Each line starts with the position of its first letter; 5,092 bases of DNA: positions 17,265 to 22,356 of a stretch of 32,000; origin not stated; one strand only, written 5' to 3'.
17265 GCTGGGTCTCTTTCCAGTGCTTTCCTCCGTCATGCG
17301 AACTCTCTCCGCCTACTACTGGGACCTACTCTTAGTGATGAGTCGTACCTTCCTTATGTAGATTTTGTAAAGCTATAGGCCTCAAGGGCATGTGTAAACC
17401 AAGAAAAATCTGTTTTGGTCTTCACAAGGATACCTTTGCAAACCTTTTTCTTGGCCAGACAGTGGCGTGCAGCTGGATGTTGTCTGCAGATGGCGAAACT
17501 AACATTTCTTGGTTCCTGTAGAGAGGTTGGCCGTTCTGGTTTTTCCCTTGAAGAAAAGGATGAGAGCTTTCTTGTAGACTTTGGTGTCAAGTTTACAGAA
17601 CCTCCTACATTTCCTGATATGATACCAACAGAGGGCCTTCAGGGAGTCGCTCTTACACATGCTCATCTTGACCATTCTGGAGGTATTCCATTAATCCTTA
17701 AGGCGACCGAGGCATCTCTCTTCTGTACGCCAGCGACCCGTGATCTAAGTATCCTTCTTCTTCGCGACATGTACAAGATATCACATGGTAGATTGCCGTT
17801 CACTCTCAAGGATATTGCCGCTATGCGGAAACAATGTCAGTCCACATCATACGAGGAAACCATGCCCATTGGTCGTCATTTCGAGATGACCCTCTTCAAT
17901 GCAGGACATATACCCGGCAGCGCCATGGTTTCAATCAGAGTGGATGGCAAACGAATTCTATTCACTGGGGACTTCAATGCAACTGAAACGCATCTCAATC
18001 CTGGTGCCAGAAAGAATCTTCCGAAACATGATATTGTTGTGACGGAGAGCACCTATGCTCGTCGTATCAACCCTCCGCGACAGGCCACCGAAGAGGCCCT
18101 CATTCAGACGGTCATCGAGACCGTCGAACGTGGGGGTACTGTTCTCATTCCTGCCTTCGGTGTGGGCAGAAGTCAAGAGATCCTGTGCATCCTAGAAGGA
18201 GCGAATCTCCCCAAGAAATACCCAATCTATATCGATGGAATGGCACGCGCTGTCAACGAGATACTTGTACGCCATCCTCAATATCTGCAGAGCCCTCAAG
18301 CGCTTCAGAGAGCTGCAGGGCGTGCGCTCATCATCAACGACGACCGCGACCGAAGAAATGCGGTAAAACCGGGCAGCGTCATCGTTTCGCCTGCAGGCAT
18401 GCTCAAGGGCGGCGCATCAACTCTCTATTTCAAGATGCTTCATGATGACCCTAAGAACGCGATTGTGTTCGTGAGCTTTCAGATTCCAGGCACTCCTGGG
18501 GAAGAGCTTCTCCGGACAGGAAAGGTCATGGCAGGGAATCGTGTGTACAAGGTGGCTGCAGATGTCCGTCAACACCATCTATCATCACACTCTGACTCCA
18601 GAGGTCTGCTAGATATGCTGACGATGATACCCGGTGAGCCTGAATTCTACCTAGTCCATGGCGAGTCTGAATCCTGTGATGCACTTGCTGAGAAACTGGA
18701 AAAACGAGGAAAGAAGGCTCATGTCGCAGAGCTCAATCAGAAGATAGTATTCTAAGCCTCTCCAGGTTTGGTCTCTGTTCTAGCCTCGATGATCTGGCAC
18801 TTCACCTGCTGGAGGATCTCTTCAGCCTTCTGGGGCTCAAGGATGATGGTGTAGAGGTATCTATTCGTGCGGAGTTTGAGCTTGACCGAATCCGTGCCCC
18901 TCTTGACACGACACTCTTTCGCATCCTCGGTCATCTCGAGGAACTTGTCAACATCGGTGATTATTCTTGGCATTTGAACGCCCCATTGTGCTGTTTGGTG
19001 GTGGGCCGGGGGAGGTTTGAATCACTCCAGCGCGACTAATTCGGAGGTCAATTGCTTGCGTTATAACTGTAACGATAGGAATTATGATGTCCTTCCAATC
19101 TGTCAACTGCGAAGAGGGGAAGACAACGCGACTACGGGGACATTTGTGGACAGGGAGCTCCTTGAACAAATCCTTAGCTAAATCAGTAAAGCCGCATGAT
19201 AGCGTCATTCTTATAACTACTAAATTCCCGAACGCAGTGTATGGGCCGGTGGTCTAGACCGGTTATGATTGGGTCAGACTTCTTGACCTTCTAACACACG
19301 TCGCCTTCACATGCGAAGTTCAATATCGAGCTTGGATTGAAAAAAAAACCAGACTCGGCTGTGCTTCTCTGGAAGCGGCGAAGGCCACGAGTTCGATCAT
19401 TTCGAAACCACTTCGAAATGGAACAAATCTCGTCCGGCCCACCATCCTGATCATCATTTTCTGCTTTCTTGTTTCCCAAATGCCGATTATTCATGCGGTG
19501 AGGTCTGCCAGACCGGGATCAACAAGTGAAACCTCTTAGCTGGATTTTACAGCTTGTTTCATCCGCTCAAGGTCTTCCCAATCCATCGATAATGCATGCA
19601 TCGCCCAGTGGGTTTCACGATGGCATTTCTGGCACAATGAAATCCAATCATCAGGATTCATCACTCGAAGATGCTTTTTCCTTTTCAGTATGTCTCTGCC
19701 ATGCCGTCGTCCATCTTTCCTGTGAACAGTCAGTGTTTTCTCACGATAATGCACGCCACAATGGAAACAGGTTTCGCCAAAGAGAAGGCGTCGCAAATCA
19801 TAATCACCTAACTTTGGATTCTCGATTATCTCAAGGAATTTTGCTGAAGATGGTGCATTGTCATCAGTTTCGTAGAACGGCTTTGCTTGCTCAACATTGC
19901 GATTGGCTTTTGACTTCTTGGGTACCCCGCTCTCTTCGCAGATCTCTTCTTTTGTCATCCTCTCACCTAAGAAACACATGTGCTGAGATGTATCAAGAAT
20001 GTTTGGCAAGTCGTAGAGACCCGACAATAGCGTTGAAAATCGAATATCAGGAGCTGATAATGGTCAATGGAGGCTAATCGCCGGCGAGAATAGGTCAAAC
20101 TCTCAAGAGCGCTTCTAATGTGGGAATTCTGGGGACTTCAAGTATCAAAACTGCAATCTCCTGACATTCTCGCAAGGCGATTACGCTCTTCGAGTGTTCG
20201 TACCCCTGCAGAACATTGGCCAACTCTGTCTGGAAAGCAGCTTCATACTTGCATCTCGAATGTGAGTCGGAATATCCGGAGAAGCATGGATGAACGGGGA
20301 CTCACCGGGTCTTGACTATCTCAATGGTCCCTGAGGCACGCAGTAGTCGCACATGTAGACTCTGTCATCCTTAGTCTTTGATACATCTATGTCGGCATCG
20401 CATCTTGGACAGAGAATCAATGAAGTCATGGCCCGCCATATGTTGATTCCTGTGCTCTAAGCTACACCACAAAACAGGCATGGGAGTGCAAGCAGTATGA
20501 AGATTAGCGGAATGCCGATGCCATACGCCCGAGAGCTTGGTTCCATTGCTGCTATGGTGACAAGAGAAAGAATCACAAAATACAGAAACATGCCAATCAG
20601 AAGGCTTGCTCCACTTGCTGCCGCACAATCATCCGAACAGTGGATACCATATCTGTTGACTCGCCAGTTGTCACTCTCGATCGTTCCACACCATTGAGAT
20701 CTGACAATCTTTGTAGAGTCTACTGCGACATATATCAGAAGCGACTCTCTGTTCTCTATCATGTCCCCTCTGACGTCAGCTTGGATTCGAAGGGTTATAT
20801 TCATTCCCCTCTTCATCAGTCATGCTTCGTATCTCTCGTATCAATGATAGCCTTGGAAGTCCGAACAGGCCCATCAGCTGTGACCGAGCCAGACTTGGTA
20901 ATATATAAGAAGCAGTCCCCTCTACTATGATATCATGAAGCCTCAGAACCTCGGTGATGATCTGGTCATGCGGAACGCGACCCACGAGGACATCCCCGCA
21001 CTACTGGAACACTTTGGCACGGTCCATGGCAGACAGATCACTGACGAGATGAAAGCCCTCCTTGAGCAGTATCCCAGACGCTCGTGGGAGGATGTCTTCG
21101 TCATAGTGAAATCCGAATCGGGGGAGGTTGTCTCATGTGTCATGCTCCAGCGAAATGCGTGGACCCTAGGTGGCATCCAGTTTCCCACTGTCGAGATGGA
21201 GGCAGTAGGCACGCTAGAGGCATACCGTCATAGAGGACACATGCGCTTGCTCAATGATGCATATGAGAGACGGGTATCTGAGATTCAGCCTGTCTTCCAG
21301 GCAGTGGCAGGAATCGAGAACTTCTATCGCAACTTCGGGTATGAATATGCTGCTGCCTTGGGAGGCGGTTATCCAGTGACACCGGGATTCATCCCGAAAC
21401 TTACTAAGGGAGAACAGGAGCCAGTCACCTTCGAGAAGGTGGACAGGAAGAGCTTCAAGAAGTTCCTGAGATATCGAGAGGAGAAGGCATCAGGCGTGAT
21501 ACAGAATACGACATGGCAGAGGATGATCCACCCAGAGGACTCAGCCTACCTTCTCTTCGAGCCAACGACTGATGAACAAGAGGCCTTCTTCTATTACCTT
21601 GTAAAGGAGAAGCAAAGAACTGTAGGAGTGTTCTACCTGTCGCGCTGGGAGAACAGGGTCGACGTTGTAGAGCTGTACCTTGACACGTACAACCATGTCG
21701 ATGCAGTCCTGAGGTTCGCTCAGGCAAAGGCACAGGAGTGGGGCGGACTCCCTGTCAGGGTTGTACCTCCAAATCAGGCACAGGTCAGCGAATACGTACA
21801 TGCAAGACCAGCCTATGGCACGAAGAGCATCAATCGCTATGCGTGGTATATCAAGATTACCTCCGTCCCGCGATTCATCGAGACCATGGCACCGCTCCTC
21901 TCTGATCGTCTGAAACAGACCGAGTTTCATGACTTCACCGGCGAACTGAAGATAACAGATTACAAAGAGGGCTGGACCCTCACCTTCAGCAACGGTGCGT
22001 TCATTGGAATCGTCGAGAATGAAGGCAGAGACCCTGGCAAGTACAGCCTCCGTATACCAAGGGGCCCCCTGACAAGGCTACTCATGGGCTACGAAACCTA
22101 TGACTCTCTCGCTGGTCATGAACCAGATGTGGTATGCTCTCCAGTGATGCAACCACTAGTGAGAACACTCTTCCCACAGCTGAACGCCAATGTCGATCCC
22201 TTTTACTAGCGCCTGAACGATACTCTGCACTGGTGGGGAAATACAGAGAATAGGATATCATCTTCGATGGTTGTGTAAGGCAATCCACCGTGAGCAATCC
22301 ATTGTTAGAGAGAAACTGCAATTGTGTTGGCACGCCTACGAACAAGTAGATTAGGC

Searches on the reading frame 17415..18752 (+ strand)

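Call 48: search_protein_families(library=pfam, proteins=[window:17415-18752:+])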
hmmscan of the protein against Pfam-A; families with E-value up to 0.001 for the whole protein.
window:17415-18752:+ (446 aa): 5 families
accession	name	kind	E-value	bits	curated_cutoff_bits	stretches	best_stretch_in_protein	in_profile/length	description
PF10996.14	Beta-Casp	-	3.3e-17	63.5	27.7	1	254-365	2-120/120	Beta-Casp domain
PF07521.17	RMMBL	-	1.1e-14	54.5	21.6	1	378-437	2-62/63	Zn-dependent metallo-hydrolase RNA specificity domain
PF00753.33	Lactamase_B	-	1.5e-10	41.8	22.7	1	73-195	42-158/196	Metallo-beta-lactamase superfamily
PF12706.13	Lactamase_B_2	-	4.2e-08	33.5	27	1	72-216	28-168/200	Beta-lactamase superfamily domain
PF16661.11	Lactamase_B_6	-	1.3e-06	28.4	27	1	75-197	36-173/193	Metallo-beta-lactamase superfamily domain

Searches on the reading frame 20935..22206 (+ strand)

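Call 48: search_protein_families(library=pfam, proteins=[window:20935-22206:+])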
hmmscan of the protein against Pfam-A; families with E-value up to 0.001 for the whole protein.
window:20935-22206:+ (424 aa): 2 families
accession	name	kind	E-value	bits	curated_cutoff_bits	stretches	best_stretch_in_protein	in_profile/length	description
PF13527.13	Acetyltransf_9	-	2.5e-12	47.3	25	1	12-139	2-127/127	Acetyltransferase (GNAT) domain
PF00583.31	Acetyltransf_1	-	0.00011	22.8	20.7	0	35-115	16-89/116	Acetyltransferase (GNAT) family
